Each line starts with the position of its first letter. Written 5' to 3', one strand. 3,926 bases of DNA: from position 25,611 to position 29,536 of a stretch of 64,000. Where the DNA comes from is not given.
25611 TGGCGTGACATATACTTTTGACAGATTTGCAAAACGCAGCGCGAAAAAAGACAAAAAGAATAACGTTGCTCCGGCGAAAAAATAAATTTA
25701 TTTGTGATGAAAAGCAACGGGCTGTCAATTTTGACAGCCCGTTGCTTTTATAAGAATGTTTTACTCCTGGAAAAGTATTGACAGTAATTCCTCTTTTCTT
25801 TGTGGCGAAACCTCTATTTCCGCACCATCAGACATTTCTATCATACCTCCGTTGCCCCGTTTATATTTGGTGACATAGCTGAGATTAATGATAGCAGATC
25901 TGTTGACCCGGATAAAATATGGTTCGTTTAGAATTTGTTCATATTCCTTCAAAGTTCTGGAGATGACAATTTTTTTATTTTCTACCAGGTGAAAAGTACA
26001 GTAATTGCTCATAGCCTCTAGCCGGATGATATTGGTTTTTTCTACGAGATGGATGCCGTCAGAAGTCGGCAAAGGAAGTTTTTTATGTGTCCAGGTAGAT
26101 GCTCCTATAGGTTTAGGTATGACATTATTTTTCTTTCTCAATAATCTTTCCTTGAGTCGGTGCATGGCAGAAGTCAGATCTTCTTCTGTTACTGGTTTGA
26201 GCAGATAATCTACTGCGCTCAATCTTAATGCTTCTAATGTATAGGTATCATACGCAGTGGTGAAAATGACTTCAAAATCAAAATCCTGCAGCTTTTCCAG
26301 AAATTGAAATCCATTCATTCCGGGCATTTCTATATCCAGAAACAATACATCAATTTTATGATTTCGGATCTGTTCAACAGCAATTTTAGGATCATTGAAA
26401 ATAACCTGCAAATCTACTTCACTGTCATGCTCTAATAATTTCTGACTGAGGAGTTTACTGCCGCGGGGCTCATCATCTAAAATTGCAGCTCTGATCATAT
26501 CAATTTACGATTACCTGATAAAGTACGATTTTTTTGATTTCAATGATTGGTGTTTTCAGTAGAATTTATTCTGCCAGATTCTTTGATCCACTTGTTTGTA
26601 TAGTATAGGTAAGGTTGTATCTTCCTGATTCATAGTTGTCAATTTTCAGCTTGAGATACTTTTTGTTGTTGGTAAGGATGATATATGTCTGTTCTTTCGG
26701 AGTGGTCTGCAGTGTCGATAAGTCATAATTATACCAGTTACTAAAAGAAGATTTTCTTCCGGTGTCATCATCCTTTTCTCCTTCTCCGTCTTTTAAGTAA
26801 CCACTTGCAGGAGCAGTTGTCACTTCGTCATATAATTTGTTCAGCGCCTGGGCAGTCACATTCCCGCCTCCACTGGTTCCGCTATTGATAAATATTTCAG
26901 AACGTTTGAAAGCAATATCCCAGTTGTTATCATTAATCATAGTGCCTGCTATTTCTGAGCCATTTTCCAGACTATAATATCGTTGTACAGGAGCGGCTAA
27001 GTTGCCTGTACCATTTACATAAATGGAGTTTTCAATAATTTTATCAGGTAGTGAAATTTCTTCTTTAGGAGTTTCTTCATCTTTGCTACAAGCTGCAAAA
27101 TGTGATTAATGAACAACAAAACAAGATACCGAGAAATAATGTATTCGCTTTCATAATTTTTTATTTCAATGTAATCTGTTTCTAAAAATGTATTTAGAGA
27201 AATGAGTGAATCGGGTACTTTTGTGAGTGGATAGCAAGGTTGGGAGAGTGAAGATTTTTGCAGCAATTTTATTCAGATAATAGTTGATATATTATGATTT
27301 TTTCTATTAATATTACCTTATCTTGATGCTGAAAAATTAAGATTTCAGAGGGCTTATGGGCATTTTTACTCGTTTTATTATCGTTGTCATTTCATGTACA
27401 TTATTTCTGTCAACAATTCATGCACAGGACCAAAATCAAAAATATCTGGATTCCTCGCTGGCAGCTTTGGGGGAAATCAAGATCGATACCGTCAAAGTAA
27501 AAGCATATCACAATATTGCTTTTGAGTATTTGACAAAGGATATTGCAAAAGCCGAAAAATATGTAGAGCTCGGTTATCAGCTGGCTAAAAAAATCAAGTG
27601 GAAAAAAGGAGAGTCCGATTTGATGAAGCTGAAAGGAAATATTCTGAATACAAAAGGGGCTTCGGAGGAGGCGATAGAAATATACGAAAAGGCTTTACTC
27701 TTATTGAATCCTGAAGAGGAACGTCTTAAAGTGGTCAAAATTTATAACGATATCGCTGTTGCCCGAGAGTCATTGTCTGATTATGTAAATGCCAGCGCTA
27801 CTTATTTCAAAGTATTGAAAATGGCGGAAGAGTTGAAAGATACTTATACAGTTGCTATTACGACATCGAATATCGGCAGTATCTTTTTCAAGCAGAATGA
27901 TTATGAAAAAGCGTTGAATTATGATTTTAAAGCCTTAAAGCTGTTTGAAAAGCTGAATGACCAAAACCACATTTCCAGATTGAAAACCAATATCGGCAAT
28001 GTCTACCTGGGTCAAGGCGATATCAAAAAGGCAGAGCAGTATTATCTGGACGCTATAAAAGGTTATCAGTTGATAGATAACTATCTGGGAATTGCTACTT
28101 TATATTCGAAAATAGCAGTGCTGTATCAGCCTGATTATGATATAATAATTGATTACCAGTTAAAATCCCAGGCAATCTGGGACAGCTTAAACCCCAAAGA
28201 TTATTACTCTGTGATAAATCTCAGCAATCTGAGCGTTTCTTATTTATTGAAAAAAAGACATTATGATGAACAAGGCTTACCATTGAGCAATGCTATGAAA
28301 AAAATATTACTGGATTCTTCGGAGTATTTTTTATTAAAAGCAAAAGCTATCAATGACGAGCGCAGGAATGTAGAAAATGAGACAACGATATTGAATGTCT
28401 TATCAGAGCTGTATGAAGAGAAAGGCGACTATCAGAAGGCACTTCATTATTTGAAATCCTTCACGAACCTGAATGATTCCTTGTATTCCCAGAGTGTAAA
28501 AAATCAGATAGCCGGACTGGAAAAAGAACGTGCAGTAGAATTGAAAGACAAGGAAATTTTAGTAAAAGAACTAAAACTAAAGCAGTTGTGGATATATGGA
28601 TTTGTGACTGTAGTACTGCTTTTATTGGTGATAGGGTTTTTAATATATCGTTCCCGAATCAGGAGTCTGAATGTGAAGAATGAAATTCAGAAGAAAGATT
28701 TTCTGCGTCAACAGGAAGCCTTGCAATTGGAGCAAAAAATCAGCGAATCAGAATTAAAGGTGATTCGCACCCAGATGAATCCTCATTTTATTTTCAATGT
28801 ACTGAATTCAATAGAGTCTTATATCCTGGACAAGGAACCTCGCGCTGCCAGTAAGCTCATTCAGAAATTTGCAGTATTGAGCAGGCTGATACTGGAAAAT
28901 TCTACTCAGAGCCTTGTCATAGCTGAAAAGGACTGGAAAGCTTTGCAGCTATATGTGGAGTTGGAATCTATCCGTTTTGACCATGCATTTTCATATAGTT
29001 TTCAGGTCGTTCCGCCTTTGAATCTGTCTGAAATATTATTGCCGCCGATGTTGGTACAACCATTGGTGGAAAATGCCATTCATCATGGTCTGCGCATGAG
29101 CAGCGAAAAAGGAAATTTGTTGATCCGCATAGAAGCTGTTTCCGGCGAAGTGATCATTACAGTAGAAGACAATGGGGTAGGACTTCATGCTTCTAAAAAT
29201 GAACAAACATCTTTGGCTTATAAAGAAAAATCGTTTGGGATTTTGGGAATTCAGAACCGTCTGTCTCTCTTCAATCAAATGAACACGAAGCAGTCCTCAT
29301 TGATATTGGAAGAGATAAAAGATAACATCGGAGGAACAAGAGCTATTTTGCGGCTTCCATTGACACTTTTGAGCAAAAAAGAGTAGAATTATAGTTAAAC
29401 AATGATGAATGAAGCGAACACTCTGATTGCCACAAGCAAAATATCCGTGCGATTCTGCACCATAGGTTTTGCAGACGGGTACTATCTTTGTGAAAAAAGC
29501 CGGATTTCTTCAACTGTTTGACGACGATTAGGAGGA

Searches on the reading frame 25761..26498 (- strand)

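Call 61: search_protein_families(library=pfam, proteins=[window:25761-26498:-], max_evalue=0.00001)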
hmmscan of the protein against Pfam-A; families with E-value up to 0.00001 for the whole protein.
window:25761-26498:- (245 aa): 2 families
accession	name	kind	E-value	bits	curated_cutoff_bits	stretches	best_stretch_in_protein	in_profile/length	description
PF00072.30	Response_reg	-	2.8e-20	73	30.2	1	6-112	3-110/111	Response regulator receiver domain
PF04397.21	LytTR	-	6.1e-17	62.1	22.6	1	148-241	2-96/98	LytTr DNA-binding domain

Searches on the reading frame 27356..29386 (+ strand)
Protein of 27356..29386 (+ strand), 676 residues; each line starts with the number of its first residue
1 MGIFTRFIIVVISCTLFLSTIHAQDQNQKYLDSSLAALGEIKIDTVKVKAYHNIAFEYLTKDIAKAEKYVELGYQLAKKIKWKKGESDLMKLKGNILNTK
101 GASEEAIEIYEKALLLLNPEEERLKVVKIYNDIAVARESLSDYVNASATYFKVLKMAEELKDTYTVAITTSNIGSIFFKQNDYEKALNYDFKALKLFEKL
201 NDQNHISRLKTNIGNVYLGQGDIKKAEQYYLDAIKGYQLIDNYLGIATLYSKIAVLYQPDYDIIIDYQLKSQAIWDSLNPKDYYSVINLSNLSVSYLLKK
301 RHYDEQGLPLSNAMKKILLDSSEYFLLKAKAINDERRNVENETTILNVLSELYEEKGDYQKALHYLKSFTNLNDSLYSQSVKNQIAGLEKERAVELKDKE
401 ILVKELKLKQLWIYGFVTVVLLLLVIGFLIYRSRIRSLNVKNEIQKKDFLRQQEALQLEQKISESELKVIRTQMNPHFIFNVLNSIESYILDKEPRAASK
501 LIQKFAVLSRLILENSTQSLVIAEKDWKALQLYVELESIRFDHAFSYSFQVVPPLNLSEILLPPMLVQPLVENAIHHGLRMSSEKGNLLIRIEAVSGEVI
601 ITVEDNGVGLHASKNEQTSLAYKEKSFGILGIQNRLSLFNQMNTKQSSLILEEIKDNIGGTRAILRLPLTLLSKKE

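Call 61: search_protein_families(library=pfam, proteins=[window:27356-29386:+], max_evalue=0.00001)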
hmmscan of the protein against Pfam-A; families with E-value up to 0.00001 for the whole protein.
window:27356-29386:+ (676 aa): 9 families
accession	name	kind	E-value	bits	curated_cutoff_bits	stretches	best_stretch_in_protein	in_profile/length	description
PF13424.12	TPR_12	-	7e-27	93.9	30.1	1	166-238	2-76/77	Tetratricopeptide repeat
PF06580.19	His_kinase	-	4.8e-19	68.8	25.2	1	466-544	2-80/81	Histidine kinase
PF00515.34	TPR_1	-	2e-15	56.3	27.8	0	211-235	5-29/34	Tetratricopeptide repeat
PF13374.12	TPR_10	-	8e-12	45.2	27.5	0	211-238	6-33/42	Tetratricopeptide repeat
PF13176.12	TPR_7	-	1.2e-11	44.1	27.9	0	94-123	6-35/36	Tetratricopeptide repeat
PF13181.12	TPR_8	-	1.3e-11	44.1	25.7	0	209-235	3-29/34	Tetratricopeptide repeat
PF07719.23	TPR_2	-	6.7e-11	41.9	27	0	212-235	6-29/34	Tetratricopeptide repeat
PF14938.12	SNAP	-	3e-06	27.4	25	0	146-257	54-165/282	Soluble NSF attachment protein, SNAP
PF02518.31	HATPase_c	-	5.6e-06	27.2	26.4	0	566-669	9-109/111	Histidine kinase-, DNA gyrase B-, and HSP90-like ATPase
